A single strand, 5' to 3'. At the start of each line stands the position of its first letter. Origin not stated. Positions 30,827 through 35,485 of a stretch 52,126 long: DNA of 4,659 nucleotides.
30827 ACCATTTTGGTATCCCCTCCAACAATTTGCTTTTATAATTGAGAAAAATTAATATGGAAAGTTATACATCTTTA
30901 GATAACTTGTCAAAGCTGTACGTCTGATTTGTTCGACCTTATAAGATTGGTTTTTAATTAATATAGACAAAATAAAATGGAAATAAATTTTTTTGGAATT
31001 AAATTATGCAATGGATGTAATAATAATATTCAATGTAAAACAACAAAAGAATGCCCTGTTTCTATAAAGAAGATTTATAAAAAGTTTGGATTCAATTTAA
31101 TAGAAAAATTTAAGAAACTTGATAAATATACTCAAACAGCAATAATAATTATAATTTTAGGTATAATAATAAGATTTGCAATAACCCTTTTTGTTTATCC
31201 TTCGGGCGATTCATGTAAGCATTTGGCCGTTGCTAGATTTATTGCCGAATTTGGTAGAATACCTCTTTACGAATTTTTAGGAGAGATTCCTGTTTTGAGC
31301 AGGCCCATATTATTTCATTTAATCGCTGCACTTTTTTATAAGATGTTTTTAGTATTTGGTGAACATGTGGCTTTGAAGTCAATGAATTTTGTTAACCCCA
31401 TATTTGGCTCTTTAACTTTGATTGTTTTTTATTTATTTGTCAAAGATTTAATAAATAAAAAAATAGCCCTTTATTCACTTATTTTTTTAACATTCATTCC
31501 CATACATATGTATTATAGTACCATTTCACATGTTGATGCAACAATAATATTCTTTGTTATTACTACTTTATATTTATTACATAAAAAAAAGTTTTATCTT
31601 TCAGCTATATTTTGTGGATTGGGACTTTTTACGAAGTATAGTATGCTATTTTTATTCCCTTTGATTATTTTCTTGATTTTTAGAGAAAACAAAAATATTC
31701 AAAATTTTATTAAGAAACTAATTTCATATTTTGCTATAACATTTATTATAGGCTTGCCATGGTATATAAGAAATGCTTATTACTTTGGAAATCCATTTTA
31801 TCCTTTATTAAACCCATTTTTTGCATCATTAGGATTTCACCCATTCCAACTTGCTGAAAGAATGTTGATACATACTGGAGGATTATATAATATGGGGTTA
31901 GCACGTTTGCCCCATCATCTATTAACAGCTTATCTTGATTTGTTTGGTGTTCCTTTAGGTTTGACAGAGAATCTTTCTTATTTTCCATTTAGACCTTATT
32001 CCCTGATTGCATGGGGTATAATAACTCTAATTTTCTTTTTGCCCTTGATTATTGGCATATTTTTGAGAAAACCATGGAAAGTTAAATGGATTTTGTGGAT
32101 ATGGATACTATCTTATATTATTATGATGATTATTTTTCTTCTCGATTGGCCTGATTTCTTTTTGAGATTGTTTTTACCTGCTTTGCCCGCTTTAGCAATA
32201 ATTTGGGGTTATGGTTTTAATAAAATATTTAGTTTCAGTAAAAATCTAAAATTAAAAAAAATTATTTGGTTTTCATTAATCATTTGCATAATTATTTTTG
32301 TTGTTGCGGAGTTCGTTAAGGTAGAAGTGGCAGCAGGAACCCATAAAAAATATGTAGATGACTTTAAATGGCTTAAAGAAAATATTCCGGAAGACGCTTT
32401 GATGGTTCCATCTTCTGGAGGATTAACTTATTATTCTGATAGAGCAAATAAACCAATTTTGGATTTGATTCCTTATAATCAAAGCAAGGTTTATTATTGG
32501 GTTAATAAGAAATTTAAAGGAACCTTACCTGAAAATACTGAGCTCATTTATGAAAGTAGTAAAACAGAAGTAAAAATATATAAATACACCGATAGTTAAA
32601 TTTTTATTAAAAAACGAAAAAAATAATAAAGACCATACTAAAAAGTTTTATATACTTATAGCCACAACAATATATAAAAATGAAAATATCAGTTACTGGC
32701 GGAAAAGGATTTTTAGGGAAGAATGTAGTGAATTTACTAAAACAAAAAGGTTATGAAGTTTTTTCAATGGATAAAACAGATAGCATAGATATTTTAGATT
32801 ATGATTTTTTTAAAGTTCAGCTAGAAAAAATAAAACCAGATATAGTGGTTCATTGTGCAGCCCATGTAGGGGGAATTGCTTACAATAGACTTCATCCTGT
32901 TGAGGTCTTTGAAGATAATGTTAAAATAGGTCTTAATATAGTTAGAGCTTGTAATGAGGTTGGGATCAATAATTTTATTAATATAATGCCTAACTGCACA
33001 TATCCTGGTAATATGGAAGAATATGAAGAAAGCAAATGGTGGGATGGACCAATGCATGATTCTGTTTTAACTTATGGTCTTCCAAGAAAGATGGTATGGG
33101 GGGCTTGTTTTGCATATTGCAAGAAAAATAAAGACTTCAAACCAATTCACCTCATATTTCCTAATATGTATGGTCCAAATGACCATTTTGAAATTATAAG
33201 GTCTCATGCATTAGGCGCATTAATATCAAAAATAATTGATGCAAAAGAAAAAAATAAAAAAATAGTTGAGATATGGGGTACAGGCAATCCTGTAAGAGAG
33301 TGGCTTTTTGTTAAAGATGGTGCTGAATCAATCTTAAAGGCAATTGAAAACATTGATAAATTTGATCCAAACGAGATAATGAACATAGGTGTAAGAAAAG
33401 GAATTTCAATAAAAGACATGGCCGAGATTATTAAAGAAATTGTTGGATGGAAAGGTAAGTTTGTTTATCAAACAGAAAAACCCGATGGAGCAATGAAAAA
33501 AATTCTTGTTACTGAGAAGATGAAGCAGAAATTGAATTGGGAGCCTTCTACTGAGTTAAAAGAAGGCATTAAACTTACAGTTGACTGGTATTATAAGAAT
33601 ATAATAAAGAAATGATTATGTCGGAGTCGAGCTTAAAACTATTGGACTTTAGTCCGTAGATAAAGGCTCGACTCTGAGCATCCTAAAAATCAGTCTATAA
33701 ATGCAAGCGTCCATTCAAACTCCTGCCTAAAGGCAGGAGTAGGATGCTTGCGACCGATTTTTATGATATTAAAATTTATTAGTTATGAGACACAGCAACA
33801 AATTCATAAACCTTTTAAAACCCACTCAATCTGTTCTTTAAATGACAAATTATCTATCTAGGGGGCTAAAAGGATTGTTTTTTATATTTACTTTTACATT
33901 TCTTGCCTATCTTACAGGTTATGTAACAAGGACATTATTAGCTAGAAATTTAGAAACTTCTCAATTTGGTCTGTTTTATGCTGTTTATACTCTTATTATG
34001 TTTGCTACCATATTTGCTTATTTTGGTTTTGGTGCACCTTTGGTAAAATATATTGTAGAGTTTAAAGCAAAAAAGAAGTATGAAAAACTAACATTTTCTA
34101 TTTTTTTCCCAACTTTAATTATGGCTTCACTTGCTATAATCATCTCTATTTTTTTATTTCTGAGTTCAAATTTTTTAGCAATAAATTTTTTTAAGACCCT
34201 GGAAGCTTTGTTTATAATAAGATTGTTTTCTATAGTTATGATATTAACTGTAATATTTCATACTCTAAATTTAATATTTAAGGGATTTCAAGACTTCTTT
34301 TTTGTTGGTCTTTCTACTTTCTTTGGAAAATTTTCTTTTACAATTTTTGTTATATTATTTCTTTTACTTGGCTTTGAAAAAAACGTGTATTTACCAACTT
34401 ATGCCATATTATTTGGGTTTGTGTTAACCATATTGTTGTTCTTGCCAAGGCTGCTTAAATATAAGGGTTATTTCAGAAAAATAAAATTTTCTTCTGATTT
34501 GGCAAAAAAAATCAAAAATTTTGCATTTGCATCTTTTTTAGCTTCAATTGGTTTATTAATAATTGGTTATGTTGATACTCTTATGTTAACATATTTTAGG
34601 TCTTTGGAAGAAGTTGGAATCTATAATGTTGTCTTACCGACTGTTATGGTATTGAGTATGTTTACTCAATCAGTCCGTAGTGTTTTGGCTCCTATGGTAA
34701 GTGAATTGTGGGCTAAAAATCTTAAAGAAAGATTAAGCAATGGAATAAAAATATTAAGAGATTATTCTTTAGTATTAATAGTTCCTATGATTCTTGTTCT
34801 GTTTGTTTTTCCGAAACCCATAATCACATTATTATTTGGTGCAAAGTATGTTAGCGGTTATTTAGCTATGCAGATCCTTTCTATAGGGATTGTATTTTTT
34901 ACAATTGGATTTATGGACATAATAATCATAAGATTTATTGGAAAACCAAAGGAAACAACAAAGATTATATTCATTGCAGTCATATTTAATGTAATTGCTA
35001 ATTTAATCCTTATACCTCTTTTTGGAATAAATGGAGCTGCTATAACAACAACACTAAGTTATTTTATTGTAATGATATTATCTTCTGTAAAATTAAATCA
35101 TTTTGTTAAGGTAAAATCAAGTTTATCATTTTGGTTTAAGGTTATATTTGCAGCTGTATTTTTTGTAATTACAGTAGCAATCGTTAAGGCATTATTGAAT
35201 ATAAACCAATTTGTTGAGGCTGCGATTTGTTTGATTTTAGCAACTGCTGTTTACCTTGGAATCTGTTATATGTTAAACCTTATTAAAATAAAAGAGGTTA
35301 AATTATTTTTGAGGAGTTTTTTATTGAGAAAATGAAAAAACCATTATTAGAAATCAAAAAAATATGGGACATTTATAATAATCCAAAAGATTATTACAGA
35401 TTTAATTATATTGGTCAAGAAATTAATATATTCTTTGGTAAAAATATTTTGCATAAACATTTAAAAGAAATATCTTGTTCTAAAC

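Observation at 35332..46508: Candidate undescribed pathway: RuBisCO-like protein, kinase, DUF89 phosphatase and glycyl radical eliminase coupled to a flippase and a CDP-alcohol transfer module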

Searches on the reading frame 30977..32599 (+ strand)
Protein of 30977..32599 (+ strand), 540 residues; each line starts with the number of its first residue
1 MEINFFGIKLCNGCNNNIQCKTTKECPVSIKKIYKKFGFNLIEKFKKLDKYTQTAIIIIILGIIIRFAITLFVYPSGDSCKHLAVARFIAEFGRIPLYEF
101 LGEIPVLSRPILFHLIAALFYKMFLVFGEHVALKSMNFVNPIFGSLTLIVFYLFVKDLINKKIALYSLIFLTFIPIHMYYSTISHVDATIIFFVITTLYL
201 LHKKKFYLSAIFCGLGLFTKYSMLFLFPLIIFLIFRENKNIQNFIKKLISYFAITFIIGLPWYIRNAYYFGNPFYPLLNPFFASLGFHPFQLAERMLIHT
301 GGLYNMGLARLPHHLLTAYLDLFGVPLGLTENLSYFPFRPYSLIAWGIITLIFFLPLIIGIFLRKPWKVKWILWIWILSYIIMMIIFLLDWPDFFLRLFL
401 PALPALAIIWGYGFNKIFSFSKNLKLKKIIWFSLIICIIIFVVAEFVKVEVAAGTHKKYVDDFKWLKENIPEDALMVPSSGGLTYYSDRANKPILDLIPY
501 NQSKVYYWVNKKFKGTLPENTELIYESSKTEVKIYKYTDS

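Call 6: search_protein_families(library=pfam, proteins=[window:30977-32599:+], max_evalue=0.001)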
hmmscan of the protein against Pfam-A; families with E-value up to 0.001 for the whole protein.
window:30977-32599:+ (540 aa): 2 families
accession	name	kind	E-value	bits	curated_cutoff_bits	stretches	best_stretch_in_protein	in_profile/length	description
PF13231.12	PMT_2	-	5.4e-13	49.9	26.1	1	109-258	2-155/160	Dolichyl-phosphate-mannose-protein mannosyltransferase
PF02366.24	PMT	-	1.5e-07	31.6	22.7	1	130-267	79-235/245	Dolichyl-phosphate-mannose-protein mannosyltransferase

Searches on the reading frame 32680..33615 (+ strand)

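Call 6: search_protein_families(library=pfam, proteins=[window:32680-33615:+], max_evalue=0.001)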
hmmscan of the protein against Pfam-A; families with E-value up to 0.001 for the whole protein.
window:32680-33615:+ (311 aa): 5 families
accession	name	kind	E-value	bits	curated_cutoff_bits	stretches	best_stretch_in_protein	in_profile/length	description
PF01370.27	Epimerase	-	5.7e-42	144.2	20.9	1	3-237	1-240/240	NAD dependent epimerase/dehydratase family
PF16363.11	GDP_Man_Dehyd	-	2.9e-16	60.3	27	1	36-298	59-330/332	GDP-mannose 4,6 dehydratase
PF04321.23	RmlD_sub_bind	-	4.5e-11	42.8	27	1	1-111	1-108/287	RmlD substrate binding domain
PF02719.21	Polysacc_synt_2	-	4.1e-05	23.4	20.2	1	36-102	61-126/293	Polysaccharide biosynthesis protein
PF01073.25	3Beta_HSD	-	8.8e-05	22.1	22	0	5-60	2-76/280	3-beta hydroxysteroid dehydrogenase/isomerase family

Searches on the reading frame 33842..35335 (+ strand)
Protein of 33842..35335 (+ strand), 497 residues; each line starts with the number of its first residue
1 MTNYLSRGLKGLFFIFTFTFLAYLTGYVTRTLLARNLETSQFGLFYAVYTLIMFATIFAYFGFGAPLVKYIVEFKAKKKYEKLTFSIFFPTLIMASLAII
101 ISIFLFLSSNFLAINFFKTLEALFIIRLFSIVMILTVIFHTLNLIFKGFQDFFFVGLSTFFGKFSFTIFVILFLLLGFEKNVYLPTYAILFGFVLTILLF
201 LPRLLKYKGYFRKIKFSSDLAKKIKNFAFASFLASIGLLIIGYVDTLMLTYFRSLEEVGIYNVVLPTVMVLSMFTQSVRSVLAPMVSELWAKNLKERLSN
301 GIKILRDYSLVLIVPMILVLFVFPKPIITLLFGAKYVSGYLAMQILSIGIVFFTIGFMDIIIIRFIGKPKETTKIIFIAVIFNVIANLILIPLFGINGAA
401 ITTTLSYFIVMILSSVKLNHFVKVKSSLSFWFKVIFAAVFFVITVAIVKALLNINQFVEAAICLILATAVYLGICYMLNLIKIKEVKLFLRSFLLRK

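Call 3: search_protein_families(library=pfam, proteins=[window:33842-35335:+], max_evalue=0.01)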
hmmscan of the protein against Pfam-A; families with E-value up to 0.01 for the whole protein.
window:33842-35335:+ (497 aa): 4 families
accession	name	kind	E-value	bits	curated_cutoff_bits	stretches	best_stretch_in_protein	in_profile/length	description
PF01943.22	Polysacc_synt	-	6.7e-28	98.3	28.2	1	9-290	2-274/274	Polysaccharide biosynthesis protein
PF13440.11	Polysacc_synt_3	-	1.5e-16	60.9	23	1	32-337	1-289/293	Polysaccharide biosynthesis protein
PF01554.23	MatE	-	1.5e-07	31.7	24.9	1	232-388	3-160/161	MatE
PF03023.19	MurJ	-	8.3e-06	25.1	27.4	1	46-451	16-431/451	Lipid II flippase MurJ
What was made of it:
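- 33842..35335 (+): Wzx/MOP-family flippase. Its stop overlaps the start of the next gene (ATGA). PF01943 at 98 bits (call 3).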

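Call 4: search_protein_families(library=ncbifam, proteins=[window:33842-35335:+], max_evalue=0.01)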
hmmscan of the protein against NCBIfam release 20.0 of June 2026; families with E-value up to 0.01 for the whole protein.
window:33842-35335:+ (497 aa): 6 families
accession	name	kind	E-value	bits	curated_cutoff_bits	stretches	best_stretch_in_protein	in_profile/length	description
TIGR02900.1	spore_V_B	equivalog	4.1e-14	52.2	372.3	1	10-472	3-486/488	stage V sporulation protein B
TIGR01695.1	murJ_mviN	equivalog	2.1e-06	26.8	235.55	1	16-490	10-505/506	murein biosynthesis integral membrane protein MurJ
NF007773.0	PRK10459.1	equivalog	3.3e-06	26.4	273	1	21-489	20-472/492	MOP flippase family protein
NF050818.1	PolSacchBiosHfsF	equivalog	0.00045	19.4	700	1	215-479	197-461/468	polysaccharide biosynthesis protein HfsF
NF011679.0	PRK15099.1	equivalog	0.00071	19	325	1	25-420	20-411/416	lipid III flippase WzxE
TIGR00797.1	matE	subfamily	0.0019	17.1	147.4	1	233-434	4-212/396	MATE family efflux transporter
